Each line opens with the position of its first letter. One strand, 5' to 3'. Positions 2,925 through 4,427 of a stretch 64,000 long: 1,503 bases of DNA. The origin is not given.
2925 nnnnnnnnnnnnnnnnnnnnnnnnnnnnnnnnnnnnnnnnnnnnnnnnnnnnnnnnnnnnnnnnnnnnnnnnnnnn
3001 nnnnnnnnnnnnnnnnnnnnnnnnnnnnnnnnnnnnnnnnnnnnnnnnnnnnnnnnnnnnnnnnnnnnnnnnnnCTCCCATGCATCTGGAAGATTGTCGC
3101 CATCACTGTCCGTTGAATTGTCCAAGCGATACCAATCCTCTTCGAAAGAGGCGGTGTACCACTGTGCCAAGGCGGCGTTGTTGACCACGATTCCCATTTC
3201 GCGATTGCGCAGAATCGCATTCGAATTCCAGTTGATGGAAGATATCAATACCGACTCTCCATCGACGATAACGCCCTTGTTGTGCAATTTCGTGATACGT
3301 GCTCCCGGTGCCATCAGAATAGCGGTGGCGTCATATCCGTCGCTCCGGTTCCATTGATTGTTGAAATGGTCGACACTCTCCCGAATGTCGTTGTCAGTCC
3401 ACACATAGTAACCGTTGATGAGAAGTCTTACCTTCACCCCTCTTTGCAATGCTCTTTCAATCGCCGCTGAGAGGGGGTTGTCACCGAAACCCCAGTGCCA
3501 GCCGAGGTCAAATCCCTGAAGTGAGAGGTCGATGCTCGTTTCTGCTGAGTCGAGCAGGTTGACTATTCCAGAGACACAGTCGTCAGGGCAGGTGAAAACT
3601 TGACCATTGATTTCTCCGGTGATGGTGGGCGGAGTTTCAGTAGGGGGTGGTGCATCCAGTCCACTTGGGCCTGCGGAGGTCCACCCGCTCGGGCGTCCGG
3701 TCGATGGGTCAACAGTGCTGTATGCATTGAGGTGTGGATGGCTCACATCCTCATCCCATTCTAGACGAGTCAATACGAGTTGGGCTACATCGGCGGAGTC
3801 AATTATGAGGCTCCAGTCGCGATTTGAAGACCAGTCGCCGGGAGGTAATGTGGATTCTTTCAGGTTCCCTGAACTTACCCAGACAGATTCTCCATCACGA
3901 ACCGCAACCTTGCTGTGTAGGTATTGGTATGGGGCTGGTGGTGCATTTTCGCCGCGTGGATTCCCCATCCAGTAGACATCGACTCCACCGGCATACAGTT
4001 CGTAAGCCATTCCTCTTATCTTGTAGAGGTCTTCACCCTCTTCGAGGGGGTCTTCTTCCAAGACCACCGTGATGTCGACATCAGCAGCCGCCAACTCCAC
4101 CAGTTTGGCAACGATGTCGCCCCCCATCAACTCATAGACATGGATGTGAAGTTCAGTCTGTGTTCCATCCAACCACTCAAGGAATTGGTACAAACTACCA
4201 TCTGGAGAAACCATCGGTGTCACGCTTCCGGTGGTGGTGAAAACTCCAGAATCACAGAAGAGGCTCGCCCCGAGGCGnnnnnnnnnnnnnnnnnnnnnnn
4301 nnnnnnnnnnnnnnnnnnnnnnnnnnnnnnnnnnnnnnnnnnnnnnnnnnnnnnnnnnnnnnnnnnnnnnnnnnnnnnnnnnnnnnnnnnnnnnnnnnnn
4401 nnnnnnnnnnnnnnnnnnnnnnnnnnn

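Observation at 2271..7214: Six lamin-tail domains fused to a two-HKD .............-D/Nuc-like domain on a membrane-anchored giant protein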

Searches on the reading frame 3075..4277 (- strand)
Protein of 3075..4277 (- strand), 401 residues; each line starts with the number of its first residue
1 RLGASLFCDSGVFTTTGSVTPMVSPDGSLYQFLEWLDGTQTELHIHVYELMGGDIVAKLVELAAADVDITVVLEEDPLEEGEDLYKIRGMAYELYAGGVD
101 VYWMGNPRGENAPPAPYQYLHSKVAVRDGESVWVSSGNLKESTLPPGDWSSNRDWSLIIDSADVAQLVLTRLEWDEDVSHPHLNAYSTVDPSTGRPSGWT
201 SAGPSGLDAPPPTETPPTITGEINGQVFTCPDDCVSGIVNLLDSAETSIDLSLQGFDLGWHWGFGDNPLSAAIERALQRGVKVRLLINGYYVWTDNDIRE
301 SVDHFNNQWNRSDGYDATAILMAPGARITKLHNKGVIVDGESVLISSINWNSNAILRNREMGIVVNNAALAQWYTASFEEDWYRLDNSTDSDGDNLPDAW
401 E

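Call 13: search_solved_structures(query=window:3090-4250:-, max_evalue=1, show_alignments=3)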
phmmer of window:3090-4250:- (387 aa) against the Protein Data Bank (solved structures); distinct sequences matched with E-value up to 1: 23.
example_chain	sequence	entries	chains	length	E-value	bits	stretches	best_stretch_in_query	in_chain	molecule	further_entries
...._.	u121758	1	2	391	3.7e-08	35.9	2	232-374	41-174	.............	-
4ggj_A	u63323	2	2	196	5.3e-05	25.5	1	319-378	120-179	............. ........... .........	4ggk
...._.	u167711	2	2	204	0.0004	22.6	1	321-376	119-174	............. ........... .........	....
1byr_A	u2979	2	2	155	0.00072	21.8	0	319-374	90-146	PROTEIN (ENDONUCLEASE)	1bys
9vbj_A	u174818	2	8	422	0.0041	19.3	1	313-373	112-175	5'-3' exonuclease PLD4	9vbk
8v08_A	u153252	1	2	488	0.0066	18.6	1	313-373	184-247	5'-3' exonuclease PLD4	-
8q1k_A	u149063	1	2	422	0.018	17.1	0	321-374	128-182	5'-3' exonuclease PLD3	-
8s86_A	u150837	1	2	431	0.02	17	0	321-374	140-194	5'-3' exonuclease PLD3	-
8q1x_A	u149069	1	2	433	0.02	17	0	321-374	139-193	5'-3' exonuclease PLD3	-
9vbg_A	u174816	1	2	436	0.021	17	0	321-374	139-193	5'-3' exonuclease PLD3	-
6ehi_A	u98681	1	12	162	0.024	16.8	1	228-354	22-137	Nuclease NucT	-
4h4a_A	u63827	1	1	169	0.029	16.5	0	232-286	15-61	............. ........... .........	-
8v5t_A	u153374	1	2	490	0.031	16.4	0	321-374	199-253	5'-3' exonuclease PLD3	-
4gen_A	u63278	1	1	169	0.032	16.3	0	232-286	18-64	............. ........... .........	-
8v05_A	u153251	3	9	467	0.032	16.3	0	321-374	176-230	5'-3' exonuclease PLD3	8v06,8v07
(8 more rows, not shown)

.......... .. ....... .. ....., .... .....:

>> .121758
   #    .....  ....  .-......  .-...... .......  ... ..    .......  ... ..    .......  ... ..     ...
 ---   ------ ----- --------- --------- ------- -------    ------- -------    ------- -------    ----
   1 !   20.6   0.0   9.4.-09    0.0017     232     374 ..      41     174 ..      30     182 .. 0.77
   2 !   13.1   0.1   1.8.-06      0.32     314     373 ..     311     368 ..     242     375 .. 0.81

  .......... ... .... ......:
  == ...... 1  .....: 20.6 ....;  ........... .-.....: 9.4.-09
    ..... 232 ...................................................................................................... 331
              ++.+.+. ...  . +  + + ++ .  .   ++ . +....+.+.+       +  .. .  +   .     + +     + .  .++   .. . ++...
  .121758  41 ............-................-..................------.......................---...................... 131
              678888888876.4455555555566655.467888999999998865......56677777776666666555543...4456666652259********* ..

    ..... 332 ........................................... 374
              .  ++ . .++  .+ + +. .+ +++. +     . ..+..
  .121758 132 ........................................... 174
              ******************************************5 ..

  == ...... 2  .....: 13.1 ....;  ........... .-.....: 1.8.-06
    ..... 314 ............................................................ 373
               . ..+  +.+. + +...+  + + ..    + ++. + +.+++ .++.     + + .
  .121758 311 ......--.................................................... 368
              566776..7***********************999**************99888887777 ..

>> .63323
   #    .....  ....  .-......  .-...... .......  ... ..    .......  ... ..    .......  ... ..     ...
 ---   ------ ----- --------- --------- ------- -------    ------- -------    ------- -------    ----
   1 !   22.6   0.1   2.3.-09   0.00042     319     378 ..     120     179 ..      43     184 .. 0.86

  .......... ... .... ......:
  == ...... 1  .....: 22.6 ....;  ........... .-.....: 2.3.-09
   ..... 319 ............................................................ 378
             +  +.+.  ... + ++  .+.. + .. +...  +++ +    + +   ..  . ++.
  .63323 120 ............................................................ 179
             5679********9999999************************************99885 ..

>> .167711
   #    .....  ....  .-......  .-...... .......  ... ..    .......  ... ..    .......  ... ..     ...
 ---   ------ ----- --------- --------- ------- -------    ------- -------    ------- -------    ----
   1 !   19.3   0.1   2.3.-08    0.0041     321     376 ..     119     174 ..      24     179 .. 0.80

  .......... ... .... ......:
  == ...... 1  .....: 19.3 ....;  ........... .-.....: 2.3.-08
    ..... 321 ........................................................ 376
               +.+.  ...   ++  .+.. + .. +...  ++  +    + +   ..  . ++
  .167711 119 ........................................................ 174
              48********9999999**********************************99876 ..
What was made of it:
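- The best single-sequence PDB hit is a protein deposited as a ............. (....; call 13). The best single-sequence PDB hit was deposited as a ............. (call 13).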

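Call 30: predict_structure(alignment_id=A1)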
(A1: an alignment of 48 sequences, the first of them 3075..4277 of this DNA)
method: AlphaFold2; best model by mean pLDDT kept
length: 401 residues; sequences in the alignment: 48
mean_pLDDT: 94.1   pTM: 0.93
mean pLDDT of the five models: 94.1, 93.9, 93.6, 93.6, 92.8
residues with pLDDT >= 90: 339; 70-90: 54; 50-70: 7; < 50: 1
segments of 3 or more residues with pLDDT < 50: none
pLDDT, mean of each block of 10 residues (from residue 1): 71 97 97 98 98 97 98 91 93 98 92 89 98 97 92 98 97 95 95 93 90 95 96 94 99 93 80 98 97 91 97 98 94 98 97 87 98 98 94 90 82
secondary structure, 60 per line:
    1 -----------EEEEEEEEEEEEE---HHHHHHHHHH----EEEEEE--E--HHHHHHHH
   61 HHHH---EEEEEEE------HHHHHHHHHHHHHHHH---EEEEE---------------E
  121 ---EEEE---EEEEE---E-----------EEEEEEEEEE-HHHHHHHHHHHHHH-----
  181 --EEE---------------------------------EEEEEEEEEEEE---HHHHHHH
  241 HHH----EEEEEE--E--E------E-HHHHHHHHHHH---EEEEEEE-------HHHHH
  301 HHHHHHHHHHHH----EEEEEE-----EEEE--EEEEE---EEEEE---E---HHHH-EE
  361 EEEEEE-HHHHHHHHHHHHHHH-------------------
elements in order: E12-24 H28-37 E42-47 H53-64 E68-74 H81-96 E100-104 E124-127 E131-135 E151-160 H162-175 E183-185 E219-230 H234-243 E248-253 H268-278 E282-288 H296-312 E317-322 E328-331 E334-338 E342-346 H354-357 E359-366 H368-382
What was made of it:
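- On PLD (HKD) superfamily: The AF2 model has pLDDT 94 and pTM 0.93 (call 30).
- AF2 gives one compact bilobed domain (pLDDT 94.1, pTM 0.93; call 30).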

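Call 34: fold_search(model_id=the predicted structure, library=pdb)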
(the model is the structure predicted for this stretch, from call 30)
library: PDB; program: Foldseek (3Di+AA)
matches with E <= 10: 1470; with E <= 0.001: 136
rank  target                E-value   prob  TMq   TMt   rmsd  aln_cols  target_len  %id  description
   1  8v5t_A                3.6e-22  1.00  0.66  0.64   9.3       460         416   16  Crystal structure of Alzheimers disease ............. D3 (released 2024-10-09)
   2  8q1x_A                3.8e-22  1.00  0.65  0.62   9.4       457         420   16  Structural analysis of PLD3 reveals insights into the mechanism of lysosomal 5' exonuclease-mediated nucleic acid degr (released 2023-12-06)
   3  9vbg_A                4.3e-22  1.00  0.66  0.64   9.4       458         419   16  Cryo-EM structure of human PLD3 apo form (released 2025-12-24)
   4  8v07_C                5.5e-22  1.00  0.66  0.65   8.8       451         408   18  Crystal structure of mouse PLD3 co-crystallized with 5'Pi-ssDNA for 30 days (released 2024-03-13)
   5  9vbh_A                7.1e-22  1.00  0.67  0.64   9.5       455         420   15  Cryo-EM structure of human PLD3 bound to ssDNA (poly(T)) (released 2025-12-24)
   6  8v06_C                8.0e-22  1.00  0.66  0.64  10.2       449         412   17  Crystal structure of mouse PLD3 co-crystallized with 5'Pi-ssDNA for 9 days (released 2024-03-13)
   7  8v07_A                1.1e-21  1.00  0.67  0.66   8.8       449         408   16  Crystal structure of mouse PLD3 co-crystallized with 5'Pi-ssDNA for 30 days (released 2024-03-13)
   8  8v08_A                1.3e-21  1.00  0.64  0.66  10.1       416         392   18  Crystal structure of human PLD4 co-crystallized with 5'Pi-ssDNA (released 2024-03-13)
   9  8v07_B                1.9e-21  1.00  0.65  0.64   8.9       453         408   17  Crystal structure of mouse PLD3 co-crystallized with 5'Pi-ssDNA for 30 days (released 2024-03-13)
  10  8v07_D                2.0e-21  1.00  0.67  0.66   8.6       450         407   17  Crystal structure of mouse PLD3 co-crystallized with 5'Pi-ssDNA for 30 days (released 2024-03-13)
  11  8q1k_A                2.1e-21  1.00  0.68  0.65   9.3       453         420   17  Structural analysis of PLD3 reveals insights into the mechanism of lysosomal 5' exonuclease-mediated nucleic acid degr (released 2023-12-06)
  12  8q1x_B                2.1e-21  1.00  0.67  0.64   7.6       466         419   15  Structural analysis of PLD3 reveals insights into the mechanism of lysosomal 5' exonuclease-mediated nucleic acid degr (released 2023-12-06)
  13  8v06_A                2.4e-21  1.00  0.65  0.64   9.7       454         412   16  Crystal structure of mouse PLD3 co-crystallized with 5'Pi-ssDNA for 9 days (released 2024-03-13)
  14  8v06_B                2.9e-21  1.00  0.67  0.65   9.0       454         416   16  Crystal structure of mouse PLD3 co-crystallized with 5'Pi-ssDNA for 9 days (released 2024-03-13)
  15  8v08_B                3.3e-21  1.00  0.65  0.66  10.3       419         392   16  Crystal structure of human PLD4 co-crystallized with 5'Pi-ssDNA (released 2024-03-13)
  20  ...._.                6.0e-20  1.00  0.66  0.68   9.7       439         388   16  Crystal structure of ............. D (released 2021-12-22)
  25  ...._B                4.4e-19  1.00  0.61  0.64  10.1       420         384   16  Crystal structure of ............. D (released 2021-12-22)
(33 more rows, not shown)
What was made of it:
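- On PLD (HKD) superfamily: Full-length Foldseek alignments to two-HKD enzymes give E 1e-22 to 1e-18 (call 34).
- Closest known: PLD3 / PLD4 lysosomal 5'-3' exonucleases. Same: They are the best structural matches (E ~4e-22, TM 0.66; call 34).
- Closest known: Classical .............s D and cardiolipin synthases. Same: They share the two-HKD bilobed fold and are strong Foldseek matches (call 34).
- The best Foldseek hits are the ssDNA/RNA 5' exonucleases PLD3 and PLD4 (E 4e-22, TM 0.66; call 34). Streptomyces and human PLDs are strong fold matches (E 1e-19 to 1e-18; call 34).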

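Call 51: search_protein_representatives(protein=window:3075-4277:-)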
Query: 401 residues. Proteins with E-value up to 0.001 (for the whole library): 3070; up to 1e-10: 1107; up to 1e-30: 84. The best 150 are listed.
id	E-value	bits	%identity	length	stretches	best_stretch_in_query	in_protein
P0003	6.0e-226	766.6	80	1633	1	1-401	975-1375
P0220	1.1e-130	452.8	52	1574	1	1-401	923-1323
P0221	3.0e-123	428.3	51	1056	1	1-401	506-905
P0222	2.9e-120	418.5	49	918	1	1-401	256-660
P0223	3.2e-120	418.3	50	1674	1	1-401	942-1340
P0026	3.8e-120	418.1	51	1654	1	1-401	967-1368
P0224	3.3e-113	395.2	49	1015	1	1-401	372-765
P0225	2.5e-106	372.5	44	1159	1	1-401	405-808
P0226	6.0e-98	344.9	44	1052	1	1-401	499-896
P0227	3.7e-96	339.0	43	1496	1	1-401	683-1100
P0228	5.1e-88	312.2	43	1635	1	2-401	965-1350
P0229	1.9e-86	307.0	42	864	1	2-401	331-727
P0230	2.1e-86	306.9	42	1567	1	1-401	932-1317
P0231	3.9e-84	299.4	43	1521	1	2-401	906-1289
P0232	6.0e-83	295.5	44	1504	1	3-401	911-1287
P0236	2.8e-63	230.7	31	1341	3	10-383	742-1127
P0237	1.6e-62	228.2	31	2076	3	9-385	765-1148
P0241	2.4e-58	214.4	28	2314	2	11-388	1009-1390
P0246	5.6e-46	173.7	28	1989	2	13-383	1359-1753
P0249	5.3e-42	160.6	34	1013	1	14-387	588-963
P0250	1.3e-39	152.8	31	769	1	13-384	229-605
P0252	8.3e-39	150.1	32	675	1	15-383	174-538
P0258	6.3e-35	137.3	33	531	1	1-386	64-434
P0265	4.8e-34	134.4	31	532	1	12-395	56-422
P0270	5.1e-33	131.0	29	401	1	12-384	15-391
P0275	1.8e-32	129.2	34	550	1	15-382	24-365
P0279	3.0e-32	128.5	35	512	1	18-383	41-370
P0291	2.1e-31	125.7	31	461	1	39-384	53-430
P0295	3.1e-31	125.2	31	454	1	19-384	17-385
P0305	1.7e-30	122.7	35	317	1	32-365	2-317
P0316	4.9e-30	121.2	28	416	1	23-383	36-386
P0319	6.8e-30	120.7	29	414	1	16-383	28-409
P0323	2.4e-29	118.9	34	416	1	20-385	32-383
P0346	4.8e-28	114.6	31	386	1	19-383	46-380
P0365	2.3e-27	112.4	27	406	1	23-383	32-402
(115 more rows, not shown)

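Call 57: search_protein_families(library=pfam, proteins=[P0236, P0237, P0241, P0246, P0249, P0250], max_evalue=0.001)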
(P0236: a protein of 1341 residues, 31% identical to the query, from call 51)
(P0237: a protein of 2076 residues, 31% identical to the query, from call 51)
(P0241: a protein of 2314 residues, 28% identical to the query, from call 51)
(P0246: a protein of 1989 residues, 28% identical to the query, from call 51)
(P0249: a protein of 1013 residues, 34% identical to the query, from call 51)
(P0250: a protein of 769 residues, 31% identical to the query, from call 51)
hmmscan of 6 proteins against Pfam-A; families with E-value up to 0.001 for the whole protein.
P0236 (1341 aa): 4 families
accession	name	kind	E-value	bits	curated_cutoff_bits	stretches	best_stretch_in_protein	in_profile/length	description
PF13091.12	PLDc_2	-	3.6e-75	250.5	27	4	765-905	2-132/132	PLD-like domain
PF00932.25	LTD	-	2e-11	44.7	34.3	1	518-645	3-96/109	Lamin Tail Domain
PF00614.28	PLDc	-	2.5e-08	34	21.9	0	453-476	5-28/28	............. D Active site motif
PF11495.14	Regulator_TrmB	-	0.00057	19.7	22.2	0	757-809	8-60/233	Archaeal transcriptional regulator TrmB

P0237 (2076 aa): 4 families
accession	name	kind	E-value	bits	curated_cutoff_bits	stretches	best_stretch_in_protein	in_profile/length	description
PF13091.12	PLDc_2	-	8.7e-61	204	27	4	1626-1748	22-132/132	PLD-like domain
PF00932.25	LTD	-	2.1e-59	199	34.3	4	39-139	6-108/109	Lamin Tail Domain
PF07705.17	CARDB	-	5.3e-13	49.5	22.7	1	480-578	5-100/101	CARDB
PF00614.28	PLDc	-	3.6e-12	46.2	21.9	0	1095-1116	6-27/28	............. D Active site motif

P0241 (2314 aa): 5 families
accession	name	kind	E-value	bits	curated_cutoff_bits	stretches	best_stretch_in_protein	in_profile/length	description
PF13091.12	PLDc_2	-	1.4e-77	258.3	27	4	1895-2048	1-132/132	PLD-like domain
PF00932.25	LTD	-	5.2e-67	223.5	34.3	4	28-129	4-104/109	Lamin Tail Domain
PF00614.28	PLDc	-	7.5e-09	35.7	21.9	0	1997-2020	5-28/28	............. D Active site motif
PF07705.17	CARDB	-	3.5e-06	27.6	22.7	1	716-818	5-99/101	CARDB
PF11495.14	Regulator_TrmB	-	1.9e-05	24.5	22.2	0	1896-1957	16-69/233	Archaeal transcriptional regulator TrmB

P0246 (1989 aa): 4 families
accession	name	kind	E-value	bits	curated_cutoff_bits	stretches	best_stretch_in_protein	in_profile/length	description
PF13091.12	PLDc_2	-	9.2e-55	184.5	27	4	1636-1752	26-132/132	PLD-like domain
PF00932.25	LTD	-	9.7e-53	177.6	34.3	4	61-159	7-108/109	Lamin Tail Domain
PF07705.17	CARDB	-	1.6e-11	44.8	22.7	1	490-591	6-99/101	CARDB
PF00614.28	PLDc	-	1.2e-06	28.7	21.9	0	1701-1721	5-25/28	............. D Active site motif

P0249 (1013 aa): 4 families
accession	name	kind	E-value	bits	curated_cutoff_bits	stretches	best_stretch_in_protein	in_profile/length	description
PF13091.12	PLDc_2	-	1.2e-35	122.7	27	2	816-958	1-132/132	PLD-like domain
PF07705.17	CARDB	-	5.2e-10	39.9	22.7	1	276-387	2-100/101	CARDB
PF00932.25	LTD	-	5.5e-10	40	34.3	1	413-516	16-104/109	Lamin Tail Domain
PF00614.28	PLDc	-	2.5e-07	30.9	21.9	0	690-712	4-26/28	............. D Active site motif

P0250 (769 aa): 3 families
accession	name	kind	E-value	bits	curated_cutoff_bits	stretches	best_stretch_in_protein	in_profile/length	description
PF13091.12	PLDc_2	-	1.2e-38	132.3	27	2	456-603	1-132/132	PLD-like domain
PF00932.25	LTD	-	2.5e-13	50.8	34.3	1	45-167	6-107/109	Lamin Tail Domain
PF00614.28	PLDc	-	0.00017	21.9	21.9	0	552-575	5-28/28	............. D Active site motif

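Call 58: list_cluster_members(proteins=[P0236, P0237, P0241, P0246, P0249, P0250, P0252, P0258, P0265, P0270])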
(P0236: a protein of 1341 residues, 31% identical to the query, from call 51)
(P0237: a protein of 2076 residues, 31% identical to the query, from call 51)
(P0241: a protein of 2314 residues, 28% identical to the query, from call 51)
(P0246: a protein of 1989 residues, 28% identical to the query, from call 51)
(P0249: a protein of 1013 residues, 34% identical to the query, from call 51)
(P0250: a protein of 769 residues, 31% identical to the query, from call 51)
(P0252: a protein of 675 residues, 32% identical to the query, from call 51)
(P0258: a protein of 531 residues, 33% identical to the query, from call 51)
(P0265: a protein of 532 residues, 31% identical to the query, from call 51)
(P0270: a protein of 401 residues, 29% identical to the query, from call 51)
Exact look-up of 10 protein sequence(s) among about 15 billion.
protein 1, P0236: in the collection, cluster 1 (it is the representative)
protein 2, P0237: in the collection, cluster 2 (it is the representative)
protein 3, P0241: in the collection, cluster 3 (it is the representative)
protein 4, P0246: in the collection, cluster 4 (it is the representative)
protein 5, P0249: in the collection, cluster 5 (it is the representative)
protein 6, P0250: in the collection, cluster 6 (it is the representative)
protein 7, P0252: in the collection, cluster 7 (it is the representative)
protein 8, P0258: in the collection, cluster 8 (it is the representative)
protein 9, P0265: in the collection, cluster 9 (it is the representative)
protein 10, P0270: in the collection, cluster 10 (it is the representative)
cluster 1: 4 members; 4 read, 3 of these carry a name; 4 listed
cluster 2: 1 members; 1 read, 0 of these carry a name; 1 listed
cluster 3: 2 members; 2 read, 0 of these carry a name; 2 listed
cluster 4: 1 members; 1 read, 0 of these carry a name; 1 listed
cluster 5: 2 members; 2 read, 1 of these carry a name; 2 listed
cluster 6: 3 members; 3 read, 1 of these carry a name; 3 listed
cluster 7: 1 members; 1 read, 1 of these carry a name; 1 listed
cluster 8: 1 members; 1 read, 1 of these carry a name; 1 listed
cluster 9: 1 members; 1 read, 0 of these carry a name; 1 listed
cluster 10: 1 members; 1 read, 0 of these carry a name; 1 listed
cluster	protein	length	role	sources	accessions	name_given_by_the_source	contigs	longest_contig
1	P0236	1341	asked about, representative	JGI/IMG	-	phosphatidylserine/phosphatidylglycerophosphate/cardiolipin synthase-like enzyme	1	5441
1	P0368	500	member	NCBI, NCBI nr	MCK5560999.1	MAG: hypothetical protein KAJ51_10415, partial [Thermoplasmata archaeon] | hypothetical protein [Thermoplasmata archaeon]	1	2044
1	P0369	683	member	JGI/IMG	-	hypothetical protein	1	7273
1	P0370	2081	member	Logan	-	-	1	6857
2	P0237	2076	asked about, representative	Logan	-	-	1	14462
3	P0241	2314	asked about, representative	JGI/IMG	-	-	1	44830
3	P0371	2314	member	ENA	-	-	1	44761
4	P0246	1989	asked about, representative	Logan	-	-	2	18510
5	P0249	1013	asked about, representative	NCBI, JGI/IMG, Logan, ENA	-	-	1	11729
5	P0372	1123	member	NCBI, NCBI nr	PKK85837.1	MAG: hypothetical protein CVT48_03715 [Thermoplasmata archaeon HGW-Thermoplasmata-1]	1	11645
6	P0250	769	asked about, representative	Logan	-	-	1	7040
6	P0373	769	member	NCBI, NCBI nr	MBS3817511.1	MAG: lamin tail domain-containing protein [Candidatus Thermoplasmatota archaeon] | lamin tail domain-containing protein [Candidatus Thermoplasmatota archaeon]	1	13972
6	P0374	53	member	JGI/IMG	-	-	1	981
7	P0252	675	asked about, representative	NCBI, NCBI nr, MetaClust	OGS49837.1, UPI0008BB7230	MAG: hypothetical protein A3K65_04140 [Euryarchaeota archaeon RBG_16_68_12] | status=active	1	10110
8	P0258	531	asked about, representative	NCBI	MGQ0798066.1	MAG: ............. D-like domain-containing protein, partial [Methanobacteriota archaeon]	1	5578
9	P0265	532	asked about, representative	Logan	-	-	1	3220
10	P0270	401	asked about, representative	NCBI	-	-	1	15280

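Call 60: search_protein_families(library=pfam, alignment_id=A3, max_evalue=0.001)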
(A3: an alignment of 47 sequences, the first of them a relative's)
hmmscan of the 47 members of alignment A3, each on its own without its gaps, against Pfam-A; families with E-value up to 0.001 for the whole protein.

A. member 1, P0234 (787 aa): 3 families
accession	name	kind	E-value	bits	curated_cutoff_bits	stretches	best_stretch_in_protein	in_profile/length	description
PF13091.12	PLDc_2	-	1.5e-36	125.6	27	2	152-292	1-129/132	PLD-like domain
PF13090.12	PP_kinase_C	-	0.00011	22.2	25.8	0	158-197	26-65/172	Polyphosphate kinase C-terminal domain 2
PF11495.14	Regulator_TrmB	-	0.00069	19.4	22.2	0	144-195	7-58/233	Archaeal transcriptional regulator TrmB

B. families by the number of members that match (of 47 scanned): 25 families
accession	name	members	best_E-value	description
PF13091.12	PLDc_2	47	3e-79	PLD-like domain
PF00614.28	PLDc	41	1.9e-17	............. D Active site motif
PF00932.25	LTD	36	5.2e-67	Lamin Tail Domain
PF11495.14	Regulator_TrmB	23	1.6e-11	Archaeal transcriptional regulator TrmB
PF18911.6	PKD_4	10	2.3e-37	PKD domain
PF00801.26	PKD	9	2.7e-20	PKD domain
PF07705.17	CARDB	8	5.3e-13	CARDB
PF22352.2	K319L-like_PKD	6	3.1e-11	K319L-like, PKD domain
PF17941.7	PP_kinase_C_1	4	1.7e-07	Polyphosphate kinase C-terminal domain 1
PF21027.3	Sde0182_C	2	3.7e-13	Cellulose-binding protein Sde0182, C-terminal domain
PF11614.14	FixG_C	2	5.5e-08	IG-like fold at C-terminal of FixG, putative oxidoreductase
PF17963.7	Big_9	2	9.2e-07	Bacterial Ig domain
PF13090.12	PP_kinase_C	2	0.00011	Polyphosphate kinase C-terminal domain 2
PF10633.15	NPCBM_assoc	2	0.00035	NPCBM-associated, NEW3 domain of alpha-galactosidase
PF13620.12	CarboxypepD_reg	1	6.8e-29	Carboxypeptidase regulatory-like domain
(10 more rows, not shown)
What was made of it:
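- Closest known: LTD+PLDc_2 proteins of other Thermoplasmatota. Same: They are often giant surface proteins (calls 51, 57, 58, 60).
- PKD, CARDB and cohesin domains accompany the PLD domain in relatives (call 60).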
